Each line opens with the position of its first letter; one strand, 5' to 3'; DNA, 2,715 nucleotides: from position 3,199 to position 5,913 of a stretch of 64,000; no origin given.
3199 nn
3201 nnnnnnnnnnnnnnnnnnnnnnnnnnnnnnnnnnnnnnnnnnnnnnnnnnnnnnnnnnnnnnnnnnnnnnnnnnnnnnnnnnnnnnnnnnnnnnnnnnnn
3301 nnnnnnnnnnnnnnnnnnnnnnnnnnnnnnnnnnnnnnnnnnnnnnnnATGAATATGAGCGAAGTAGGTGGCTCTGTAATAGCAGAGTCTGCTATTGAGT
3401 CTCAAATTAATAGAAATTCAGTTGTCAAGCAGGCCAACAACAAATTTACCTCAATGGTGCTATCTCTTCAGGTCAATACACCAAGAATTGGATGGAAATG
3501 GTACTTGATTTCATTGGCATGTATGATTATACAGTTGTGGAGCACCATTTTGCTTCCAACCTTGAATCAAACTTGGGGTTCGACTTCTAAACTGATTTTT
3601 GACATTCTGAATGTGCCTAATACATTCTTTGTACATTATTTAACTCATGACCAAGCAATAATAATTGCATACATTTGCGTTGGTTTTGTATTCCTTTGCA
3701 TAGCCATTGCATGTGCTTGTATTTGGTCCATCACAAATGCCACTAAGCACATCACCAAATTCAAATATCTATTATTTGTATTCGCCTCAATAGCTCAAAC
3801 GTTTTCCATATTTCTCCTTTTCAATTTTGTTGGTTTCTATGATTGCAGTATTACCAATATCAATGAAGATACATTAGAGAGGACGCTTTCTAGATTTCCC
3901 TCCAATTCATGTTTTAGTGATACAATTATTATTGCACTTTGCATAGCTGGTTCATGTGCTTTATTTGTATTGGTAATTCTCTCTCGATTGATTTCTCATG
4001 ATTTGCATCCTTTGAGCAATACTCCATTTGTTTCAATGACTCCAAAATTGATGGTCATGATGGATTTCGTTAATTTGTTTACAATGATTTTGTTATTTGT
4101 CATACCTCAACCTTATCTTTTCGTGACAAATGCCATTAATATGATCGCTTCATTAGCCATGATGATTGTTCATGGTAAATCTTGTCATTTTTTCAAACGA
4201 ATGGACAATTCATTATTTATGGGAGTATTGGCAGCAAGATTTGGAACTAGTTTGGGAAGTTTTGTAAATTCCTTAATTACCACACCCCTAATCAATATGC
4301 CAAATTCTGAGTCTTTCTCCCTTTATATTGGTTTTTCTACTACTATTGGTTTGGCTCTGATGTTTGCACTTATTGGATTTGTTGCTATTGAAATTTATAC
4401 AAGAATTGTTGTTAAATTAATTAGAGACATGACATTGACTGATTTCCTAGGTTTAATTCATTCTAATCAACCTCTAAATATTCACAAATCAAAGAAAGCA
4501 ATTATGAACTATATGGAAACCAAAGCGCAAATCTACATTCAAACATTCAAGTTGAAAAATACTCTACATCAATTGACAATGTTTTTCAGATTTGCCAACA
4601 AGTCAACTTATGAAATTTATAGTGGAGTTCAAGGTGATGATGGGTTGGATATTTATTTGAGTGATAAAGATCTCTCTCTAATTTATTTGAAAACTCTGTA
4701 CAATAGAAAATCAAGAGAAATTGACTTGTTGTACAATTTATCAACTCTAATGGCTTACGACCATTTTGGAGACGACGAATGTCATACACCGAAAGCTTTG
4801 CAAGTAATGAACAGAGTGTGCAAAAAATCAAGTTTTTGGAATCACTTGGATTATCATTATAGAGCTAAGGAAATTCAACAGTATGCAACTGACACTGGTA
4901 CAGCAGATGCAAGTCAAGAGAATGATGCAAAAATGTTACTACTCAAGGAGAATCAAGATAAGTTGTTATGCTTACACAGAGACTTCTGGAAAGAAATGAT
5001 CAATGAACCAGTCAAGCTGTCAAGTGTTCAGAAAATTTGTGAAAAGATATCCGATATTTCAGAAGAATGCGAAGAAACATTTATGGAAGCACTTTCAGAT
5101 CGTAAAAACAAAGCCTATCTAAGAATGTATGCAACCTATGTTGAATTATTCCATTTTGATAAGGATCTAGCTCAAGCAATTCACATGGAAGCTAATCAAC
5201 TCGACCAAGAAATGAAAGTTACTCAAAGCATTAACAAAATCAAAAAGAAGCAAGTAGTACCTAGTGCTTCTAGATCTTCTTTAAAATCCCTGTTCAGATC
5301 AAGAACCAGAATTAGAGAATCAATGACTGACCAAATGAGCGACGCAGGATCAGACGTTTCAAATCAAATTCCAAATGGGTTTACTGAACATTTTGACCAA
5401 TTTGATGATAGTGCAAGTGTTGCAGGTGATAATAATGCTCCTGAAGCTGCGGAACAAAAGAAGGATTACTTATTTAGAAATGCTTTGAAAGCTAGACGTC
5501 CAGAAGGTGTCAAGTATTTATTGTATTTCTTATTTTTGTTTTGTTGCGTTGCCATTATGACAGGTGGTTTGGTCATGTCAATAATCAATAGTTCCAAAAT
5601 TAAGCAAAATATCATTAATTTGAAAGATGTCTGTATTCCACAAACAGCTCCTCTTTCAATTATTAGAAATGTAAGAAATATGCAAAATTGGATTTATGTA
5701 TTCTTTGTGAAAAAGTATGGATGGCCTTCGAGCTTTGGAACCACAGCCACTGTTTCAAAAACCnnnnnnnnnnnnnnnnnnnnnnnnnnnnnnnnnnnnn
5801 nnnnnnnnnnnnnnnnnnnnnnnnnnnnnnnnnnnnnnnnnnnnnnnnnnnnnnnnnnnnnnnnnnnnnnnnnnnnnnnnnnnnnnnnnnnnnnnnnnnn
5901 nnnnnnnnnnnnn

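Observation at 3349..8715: Giant polytopic cyclase with adenylyl-type specificity residues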

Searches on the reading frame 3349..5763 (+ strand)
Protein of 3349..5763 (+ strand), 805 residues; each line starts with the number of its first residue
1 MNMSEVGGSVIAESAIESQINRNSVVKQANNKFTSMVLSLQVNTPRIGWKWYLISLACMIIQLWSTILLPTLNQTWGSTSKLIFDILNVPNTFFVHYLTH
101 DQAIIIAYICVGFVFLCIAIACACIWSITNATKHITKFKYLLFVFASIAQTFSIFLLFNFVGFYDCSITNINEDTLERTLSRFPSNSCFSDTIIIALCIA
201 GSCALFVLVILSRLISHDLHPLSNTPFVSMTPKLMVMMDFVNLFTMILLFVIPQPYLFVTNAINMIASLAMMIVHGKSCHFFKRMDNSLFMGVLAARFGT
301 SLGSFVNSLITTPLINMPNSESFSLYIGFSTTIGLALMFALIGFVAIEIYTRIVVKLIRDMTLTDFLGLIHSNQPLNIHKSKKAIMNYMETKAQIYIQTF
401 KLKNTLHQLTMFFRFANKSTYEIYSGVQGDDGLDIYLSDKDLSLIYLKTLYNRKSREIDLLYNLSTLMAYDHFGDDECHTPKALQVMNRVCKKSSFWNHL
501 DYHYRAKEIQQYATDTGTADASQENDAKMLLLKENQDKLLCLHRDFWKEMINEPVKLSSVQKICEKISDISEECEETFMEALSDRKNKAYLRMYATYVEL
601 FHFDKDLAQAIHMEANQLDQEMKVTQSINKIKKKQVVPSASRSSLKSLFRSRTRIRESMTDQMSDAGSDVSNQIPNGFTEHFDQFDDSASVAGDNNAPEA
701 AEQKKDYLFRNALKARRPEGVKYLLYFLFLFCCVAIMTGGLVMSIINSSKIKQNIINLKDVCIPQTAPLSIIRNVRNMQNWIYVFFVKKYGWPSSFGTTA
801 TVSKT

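Call 36: search_protein_representatives(protein=window:3349-5763:+)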
Query: 805 residues. Proteins with E-value up to 0.001 (for the whole library): 77; up to 1e-10: 59; up to 1e-30: 25. The best 77 are listed.
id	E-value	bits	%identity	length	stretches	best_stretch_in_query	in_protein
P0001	3.0e-298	1007.9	99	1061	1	271-725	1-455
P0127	5.1e-160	550.8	41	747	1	69-794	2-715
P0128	1.8e-155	535.8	38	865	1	8-804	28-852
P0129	3.7e-136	471.9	39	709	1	12-718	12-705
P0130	3.6e-79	283.5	29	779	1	13-799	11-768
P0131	1.5e-76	274.9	28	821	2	447-794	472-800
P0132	1.5e-67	245.1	29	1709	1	29-785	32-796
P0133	5.6e-66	239.9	27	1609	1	23-796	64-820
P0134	4.3e-65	236.9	29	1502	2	25-563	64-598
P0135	2.0e-59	218.2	26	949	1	24-785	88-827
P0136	1.8e-57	211.8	27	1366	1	31-779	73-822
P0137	2.8e-56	207.8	27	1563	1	13-794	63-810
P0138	1.4e-52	195.6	26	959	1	29-793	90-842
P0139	5.7e-51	190.3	27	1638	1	8-790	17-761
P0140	2.7e-47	178.1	43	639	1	543-795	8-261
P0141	6.8e-45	170.2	26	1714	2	172-779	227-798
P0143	6.9e-39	150.3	23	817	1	16-781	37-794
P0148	1.0e-35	139.8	27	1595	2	472-779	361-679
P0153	7.5e-28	113.8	24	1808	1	23-785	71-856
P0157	8.2e-24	100.5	24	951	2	456-794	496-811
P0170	8.2e-17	77.3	23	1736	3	73-385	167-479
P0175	2.2e-14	69.3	23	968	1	76-786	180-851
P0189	1.6e-07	46.6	24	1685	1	156-780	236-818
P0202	4.9e-04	35.1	24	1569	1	55-358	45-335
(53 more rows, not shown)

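Call 38: list_cluster_members(proteins=[P0132, P0133, P0137, P0139, P0141, P0148, P0153, P0170, P0189, P0202])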
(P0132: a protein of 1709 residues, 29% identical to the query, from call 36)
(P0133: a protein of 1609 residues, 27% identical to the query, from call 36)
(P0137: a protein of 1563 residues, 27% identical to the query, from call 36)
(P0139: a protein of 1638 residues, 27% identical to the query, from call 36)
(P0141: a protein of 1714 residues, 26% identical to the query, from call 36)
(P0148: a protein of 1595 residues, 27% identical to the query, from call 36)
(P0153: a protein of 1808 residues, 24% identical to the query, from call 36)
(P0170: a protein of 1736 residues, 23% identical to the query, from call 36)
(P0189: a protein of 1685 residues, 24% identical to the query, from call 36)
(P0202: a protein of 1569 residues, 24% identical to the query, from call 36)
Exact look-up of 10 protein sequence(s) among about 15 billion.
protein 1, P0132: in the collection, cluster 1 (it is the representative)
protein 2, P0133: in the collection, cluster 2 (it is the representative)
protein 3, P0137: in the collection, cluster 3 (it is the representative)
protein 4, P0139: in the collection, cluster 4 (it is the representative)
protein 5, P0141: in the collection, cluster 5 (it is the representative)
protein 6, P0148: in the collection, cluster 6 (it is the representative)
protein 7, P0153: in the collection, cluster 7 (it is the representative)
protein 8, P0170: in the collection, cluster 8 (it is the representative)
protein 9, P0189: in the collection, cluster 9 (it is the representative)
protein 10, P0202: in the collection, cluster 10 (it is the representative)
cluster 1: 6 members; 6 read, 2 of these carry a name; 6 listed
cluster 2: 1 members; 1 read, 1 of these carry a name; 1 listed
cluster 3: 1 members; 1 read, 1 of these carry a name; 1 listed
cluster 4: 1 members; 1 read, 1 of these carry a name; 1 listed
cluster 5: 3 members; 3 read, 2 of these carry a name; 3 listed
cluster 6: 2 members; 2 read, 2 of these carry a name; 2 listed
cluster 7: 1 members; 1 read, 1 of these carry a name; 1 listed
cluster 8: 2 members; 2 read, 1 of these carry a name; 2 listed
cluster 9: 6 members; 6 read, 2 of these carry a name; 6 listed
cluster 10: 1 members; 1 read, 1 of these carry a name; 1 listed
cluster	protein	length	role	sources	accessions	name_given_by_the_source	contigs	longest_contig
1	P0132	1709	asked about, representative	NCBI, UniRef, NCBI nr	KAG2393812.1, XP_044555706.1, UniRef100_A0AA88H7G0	hypothetical protein C9374_003576 [Naegleria lovaniensis] | Adenylate and Guanylate cyclase catalytic domain containing protein n=1 Tax=Naegleria ... | uncharacterized protein C9374_003576 [Naegleria lovaniensis]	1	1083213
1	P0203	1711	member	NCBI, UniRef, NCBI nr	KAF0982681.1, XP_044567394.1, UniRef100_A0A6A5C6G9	hypothetical protein FDP41_011611 [Naegleria fowleri] | Guanylate cyclase domain-containing protein n=1 Tax=Naegleria fowleri TaxID=5763 ... | uncharacterized protein FDP41_011611 [Naegleria fowleri]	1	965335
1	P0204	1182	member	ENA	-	-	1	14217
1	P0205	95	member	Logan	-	-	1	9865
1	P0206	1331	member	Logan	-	-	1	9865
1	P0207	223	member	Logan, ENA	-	-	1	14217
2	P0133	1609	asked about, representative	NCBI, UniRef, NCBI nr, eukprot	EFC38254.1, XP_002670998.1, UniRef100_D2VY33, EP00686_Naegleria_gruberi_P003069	predicted protein [Naegleria gruberi] | Predicted protein n=1 Tax=Naegleria gruberi TaxID=5762 RepID=D2VY33_NAEGR | uncharacterized protein NAEGRDRAFT_81665 [Naegleria gruberi]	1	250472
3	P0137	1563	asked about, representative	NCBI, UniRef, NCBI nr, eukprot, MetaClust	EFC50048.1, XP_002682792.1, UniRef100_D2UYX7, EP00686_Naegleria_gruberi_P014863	predicted protein [Naegleria gruberi] | Predicted protein n=1 Tax=Naegleria gruberi TaxID=5762 RepID=D2UYX7_NAEGR | uncharacterized protein NAEGRDRAFT_61738 [Naegleria gruberi]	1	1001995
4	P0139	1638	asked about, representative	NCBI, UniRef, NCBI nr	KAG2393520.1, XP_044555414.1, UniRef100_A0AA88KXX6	hypothetical protein C9374_007051 [Naegleria lovaniensis] | Adenylate and Guanylate cyclase catalytic domain containing protein n=1 Tax=Naegleria ... | uncharacterized protein C9374_007051 [Naegleria lovaniensis]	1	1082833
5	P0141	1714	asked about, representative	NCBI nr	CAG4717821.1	unnamed protein product [Naegleria fowleri]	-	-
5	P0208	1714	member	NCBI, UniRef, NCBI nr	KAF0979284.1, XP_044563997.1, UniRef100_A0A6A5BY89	hypothetical protein FDP41_001627 [Naegleria fowleri] | Adenylate and Guanylate cyclase catalytic domain containing protein n=1 Tax=Naegleria ... | uncharacterized protein FDP41_001627 [Naegleria fowleri]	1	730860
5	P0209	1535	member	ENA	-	-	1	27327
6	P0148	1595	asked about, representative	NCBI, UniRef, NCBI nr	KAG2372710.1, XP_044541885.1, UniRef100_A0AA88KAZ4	hypothetical protein C9374_013611 [Naegleria lovaniensis] | Adenylate and Guanylate cyclase catalytic domain containing protein n=1 Tax=Naegleria ... | uncharacterized protein C9374_013611 [Naegleria lovaniensis]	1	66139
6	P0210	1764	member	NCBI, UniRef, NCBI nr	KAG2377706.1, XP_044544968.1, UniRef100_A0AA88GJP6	hypothetical protein C9374_009222 [Naegleria lovaniensis] | Adenylate and Guanylate cyclase catalytic domain containing protein n=1 Tax=Naegleria ... | uncharacterized protein C9374_009222 [Naegleria lovaniensis]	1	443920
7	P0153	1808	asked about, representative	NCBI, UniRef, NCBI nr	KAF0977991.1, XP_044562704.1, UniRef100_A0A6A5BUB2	hypothetical protein FDP41_003313 [Naegleria fowleri] | Guanylate cyclase domain-containing protein n=1 Tax=Naegleria fowleri TaxID=5763 ... | uncharacterized protein FDP41_003313 [Naegleria fowleri]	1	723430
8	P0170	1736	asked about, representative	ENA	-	-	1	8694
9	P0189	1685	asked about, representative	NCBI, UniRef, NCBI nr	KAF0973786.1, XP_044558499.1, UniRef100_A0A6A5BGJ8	hypothetical protein FDP41_007173 [Naegleria fowleri] | Adenylate and Guanylate cyclase catalytic domain containing protein n=1 Tax=Naegleria ... | uncharacterized protein FDP41_007173 [Naegleria fowleri]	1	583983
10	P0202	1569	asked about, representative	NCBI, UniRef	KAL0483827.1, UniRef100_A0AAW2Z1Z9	adenylate cyclase [Acrasis kona] | Adenylate cyclase n=1 Tax=Acrasis kona TaxID=1008807 RepID=A0AAW2Z1Z9_9EUKA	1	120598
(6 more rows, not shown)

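Call 41: find_homologous_proteins(query=A2, max_evalue=0.001)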
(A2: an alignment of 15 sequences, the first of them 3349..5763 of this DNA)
Query A2 (15 sequences) (805 aa, profile of the alignment): 1 proteins with E <= 0.001 among 8000 candidates.
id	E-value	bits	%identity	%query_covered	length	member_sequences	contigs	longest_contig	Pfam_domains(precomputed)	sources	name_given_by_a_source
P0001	5.3e-145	503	99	57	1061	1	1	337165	PF13426.14,PF00211.26,PF00989.32,PF25474.2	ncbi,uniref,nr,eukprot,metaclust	ncbi:predicted protein [Naegleria gruberi]|uniref:Predicted protein n=1 Tax=Naegleria gruberi TaxID=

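Call 50: search_protein_families(library=pfam, proteins=[P0133, P0137, P0202], max_evalue=0.01)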
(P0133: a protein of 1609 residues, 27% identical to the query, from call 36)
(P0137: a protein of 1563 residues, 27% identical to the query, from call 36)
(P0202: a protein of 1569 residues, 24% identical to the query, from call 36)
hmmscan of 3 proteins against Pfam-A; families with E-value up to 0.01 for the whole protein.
P0133 (1609 aa): 4 families
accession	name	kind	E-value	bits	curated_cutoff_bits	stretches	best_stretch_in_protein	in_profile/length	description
PF00211.25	Guanylate_cyc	-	1.5e-32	113.1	21.9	1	1480-1609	3-126/183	Adenylate and Guanylate cyclase catalytic domain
PF25474.1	TPR_TmcB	-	6.1e-15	55.7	27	1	564-666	22-124/125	TmcB, TPR repeats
PF13426.13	PAS_9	-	8.7e-15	55.3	27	1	1339-1440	5-102/103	PAS domain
PF00989.32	PAS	-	3.9e-08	33.7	22.6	1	1326-1439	3-113/113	PAS fold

P0137 (1563 aa): 4 families
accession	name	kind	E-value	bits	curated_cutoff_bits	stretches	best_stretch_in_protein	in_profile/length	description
PF13426.13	PAS_9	-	4.7e-15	56.2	27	1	1398-1511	2-103/103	PAS domain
PF25474.1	TPR_TmcB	-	1.5e-08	35.1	27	1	563-661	26-124/125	TmcB, TPR repeats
PF00989.32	PAS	-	0.00029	21.3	22.6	1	1391-1480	5-83/113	PAS fold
PF13188.13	PAS_8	-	0.0017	18.6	21.8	1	1389-1440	3-54/65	PAS domain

P0202 (1569 aa): 6 families
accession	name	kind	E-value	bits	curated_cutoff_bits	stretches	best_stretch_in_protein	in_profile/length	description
PF00211.25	Guanylate_cyc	-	1.3e-58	198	21.9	1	1355-1529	4-182/183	Adenylate and Guanylate cyclase catalytic domain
PF13426.13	PAS_9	-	3.8e-13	50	27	1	1218-1314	2-102/103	PAS domain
PF00989.32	PAS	-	4.3e-09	36.8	22.6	1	1209-1312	3-112/113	PAS fold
PF13188.13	PAS_8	-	0.0009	19.5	21.8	1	1208-1255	2-46/65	PAS domain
PF08448.16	PAS_4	-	0.0019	18.9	23.1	1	1213-1273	1-64/110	PAS fold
PF24820.1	Diguanyl_cycl_sensor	-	0.002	18.5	28.1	1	1214-1288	3-76/109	Diguanylate cyclase-like sensor domain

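Call 51: predict_structure(alignment_id=A2)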
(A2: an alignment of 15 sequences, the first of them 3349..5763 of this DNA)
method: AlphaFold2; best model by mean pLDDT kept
length: 805 residues; sequences in the alignment: 15
mean_pLDDT: 72.1   pTM: 0.62
mean pLDDT of the five models: 72.1, 71.9, 69.6, 69.4, 66.8
residues with pLDDT >= 90: 151; 70-90: 380; 50-70: 128; < 50: 146
segments of 3 or more residues with pLDDT < 50: 1-23, 314-316, 473-476, 635-700, 709-721, 749-768, 794-796, 798-805
pLDDT, mean of each block of 10 residues (from residue 1): 23 29 53 73 81 90 92 74 86 86 91 91 84 79 90 93 83 80 81 89 93 88 89 90 90 81 92 91 94 95 84 52 60 92 95 91 78 60 81 87 89 89 71 79 84 76 87 58 81 73 82 68 60 78 80 79 86 83 68 82 82 81 70 44 33 27 26 31 28 41 51 43 63 73 60 40 43 59 57 47 37
secondary structure, 60 per line:
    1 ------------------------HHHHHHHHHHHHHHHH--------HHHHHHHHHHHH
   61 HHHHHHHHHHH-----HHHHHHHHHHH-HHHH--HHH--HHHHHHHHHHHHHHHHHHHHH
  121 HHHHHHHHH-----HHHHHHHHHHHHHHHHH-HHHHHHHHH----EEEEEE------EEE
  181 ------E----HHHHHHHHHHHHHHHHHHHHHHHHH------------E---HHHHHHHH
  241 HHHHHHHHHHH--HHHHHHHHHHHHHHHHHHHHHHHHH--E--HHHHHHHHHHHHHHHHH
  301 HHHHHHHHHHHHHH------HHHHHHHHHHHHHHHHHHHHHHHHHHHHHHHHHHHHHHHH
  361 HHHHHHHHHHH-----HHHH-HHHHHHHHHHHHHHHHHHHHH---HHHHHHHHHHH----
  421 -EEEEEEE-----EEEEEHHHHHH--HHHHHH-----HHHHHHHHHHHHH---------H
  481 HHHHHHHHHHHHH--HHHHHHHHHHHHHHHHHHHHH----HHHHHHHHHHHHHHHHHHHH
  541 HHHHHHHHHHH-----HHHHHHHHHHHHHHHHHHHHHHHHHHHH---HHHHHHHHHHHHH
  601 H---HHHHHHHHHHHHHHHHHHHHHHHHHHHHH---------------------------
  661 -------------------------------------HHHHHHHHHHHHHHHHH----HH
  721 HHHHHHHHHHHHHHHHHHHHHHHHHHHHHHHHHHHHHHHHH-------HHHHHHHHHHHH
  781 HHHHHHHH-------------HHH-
elements in order (helices of 4 or more, strands of 3 or more residues): H25-40 H49-71 H77-87 H89-92 H100-129 H135-151 H153-161 E166-171 E178-180 H192-216 H233-251 H254-278 H284-314 H321-371 H377-380 H382-402 H406-416 E422-428 E434-438 H439-444 H447-452 H458-470 H480-493 H496-516 H521-551 H557-584 H588-601 H605-633 H698-714 H719-761 H769-788

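Call 65: list_cluster_members(proteins=[P0127, P0128, P0129, P0130, P0135, P0138, P0143, P0157, P0175, P0004])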
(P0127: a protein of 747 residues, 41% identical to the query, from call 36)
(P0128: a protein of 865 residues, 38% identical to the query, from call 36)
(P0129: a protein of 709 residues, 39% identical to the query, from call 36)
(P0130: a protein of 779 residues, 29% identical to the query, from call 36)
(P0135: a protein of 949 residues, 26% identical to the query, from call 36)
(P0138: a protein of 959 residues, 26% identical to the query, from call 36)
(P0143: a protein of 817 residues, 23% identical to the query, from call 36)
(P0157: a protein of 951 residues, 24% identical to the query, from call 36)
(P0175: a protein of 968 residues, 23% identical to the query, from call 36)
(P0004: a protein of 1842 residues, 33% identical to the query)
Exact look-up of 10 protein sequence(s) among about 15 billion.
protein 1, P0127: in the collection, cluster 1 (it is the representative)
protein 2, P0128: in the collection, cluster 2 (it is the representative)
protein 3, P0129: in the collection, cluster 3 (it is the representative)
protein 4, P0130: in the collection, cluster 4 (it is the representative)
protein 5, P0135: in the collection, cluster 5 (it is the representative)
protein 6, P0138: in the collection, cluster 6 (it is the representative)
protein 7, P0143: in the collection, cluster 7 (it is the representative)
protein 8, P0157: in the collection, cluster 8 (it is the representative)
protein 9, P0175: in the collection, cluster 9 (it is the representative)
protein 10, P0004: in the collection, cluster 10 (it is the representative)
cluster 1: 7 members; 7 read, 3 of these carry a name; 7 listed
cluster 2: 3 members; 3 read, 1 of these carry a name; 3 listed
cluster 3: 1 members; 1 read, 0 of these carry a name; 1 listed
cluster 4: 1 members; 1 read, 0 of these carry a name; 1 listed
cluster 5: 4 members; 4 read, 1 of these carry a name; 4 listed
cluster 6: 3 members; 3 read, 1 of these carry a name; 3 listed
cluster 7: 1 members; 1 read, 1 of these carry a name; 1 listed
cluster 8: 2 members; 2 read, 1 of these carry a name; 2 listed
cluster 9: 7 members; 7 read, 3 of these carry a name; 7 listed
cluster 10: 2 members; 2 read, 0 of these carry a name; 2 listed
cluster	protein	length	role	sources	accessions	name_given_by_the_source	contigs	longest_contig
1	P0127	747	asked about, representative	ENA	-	-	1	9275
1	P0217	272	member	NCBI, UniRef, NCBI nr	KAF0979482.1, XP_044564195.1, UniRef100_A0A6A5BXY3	hypothetical protein FDP41_001460 [Naegleria fowleri] | Uncharacterized protein n=1 Tax=Naegleria fowleri TaxID=5763 RepID=A0A6A5BXY3_NAEFO | uncharacterized protein FDP41_001460 [Naegleria fowleri]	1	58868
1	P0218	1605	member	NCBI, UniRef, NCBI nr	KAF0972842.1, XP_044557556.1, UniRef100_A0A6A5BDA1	hypothetical protein FDP41_009091 [Naegleria fowleri] | Guanylate cyclase domain-containing protein n=1 Tax=Naegleria fowleri TaxID=5763 ... | uncharacterized protein FDP41_009091 [Naegleria fowleri]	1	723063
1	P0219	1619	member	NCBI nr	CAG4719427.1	unnamed protein product [Naegleria fowleri]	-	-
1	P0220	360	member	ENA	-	-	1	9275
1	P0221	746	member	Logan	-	-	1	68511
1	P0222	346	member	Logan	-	-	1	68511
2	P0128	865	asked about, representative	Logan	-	-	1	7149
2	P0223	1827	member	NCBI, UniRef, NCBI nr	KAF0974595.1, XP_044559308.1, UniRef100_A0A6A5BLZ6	hypothetical protein FDP41_006627 [Naegleria fowleri] | Adenylate and Guanylate cyclase catalytic domain containing protein n=1 Tax=Naegleria ... | uncharacterized protein FDP41_006627 [Naegleria fowleri]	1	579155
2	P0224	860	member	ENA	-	-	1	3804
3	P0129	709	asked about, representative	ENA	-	-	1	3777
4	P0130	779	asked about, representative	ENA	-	-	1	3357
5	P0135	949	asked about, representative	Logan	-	-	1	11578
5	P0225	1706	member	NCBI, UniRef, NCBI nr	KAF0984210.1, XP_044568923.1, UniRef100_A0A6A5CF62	hypothetical protein FDP41_007387 [Naegleria fowleri] | Adenylate and Guanylate cyclase catalytic domain containing protein n=1 Tax=Naegleria ... | uncharacterized protein FDP41_007387 [Naegleria fowleri]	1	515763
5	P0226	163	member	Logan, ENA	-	-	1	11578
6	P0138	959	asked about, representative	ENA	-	-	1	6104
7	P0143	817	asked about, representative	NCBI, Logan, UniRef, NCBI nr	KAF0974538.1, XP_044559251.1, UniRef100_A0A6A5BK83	hypothetical protein FDP41_006570 [Naegleria fowleri] | TmcB/TmcC TPR repeats domain-containing protein n=1 Tax=Naegleria fowleri TaxID=5763 ... | uncharacterized protein FDP41_006570 [Naegleria fowleri]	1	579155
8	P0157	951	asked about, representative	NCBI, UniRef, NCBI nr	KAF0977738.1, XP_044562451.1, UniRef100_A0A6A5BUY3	hypothetical protein FDP41_003060 [Naegleria fowleri] | TmcB/TmcC TPR repeats domain-containing protein n=1 Tax=Naegleria fowleri TaxID=5763 ... | uncharacterized protein FDP41_003060 [Naegleria fowleri]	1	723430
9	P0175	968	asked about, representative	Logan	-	-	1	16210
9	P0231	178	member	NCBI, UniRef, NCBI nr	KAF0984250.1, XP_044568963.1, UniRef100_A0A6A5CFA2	hypothetical protein FDP41_007427 [Naegleria fowleri] | Guanylate cyclase domain-containing protein n=1 Tax=Naegleria fowleri TaxID=5763 ... | uncharacterized protein FDP41_007427 [Naegleria fowleri]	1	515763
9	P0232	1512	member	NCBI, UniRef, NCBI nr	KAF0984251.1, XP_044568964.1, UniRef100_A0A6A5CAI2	hypothetical protein FDP41_007428 [Naegleria fowleri] | PAS domain-containing protein n=1 Tax=Naegleria fowleri TaxID=5763 RepID=A0A6A5CAI2_NAEFO | uncharacterized protein FDP41_007428 [Naegleria fowleri]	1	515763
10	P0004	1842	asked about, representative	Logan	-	-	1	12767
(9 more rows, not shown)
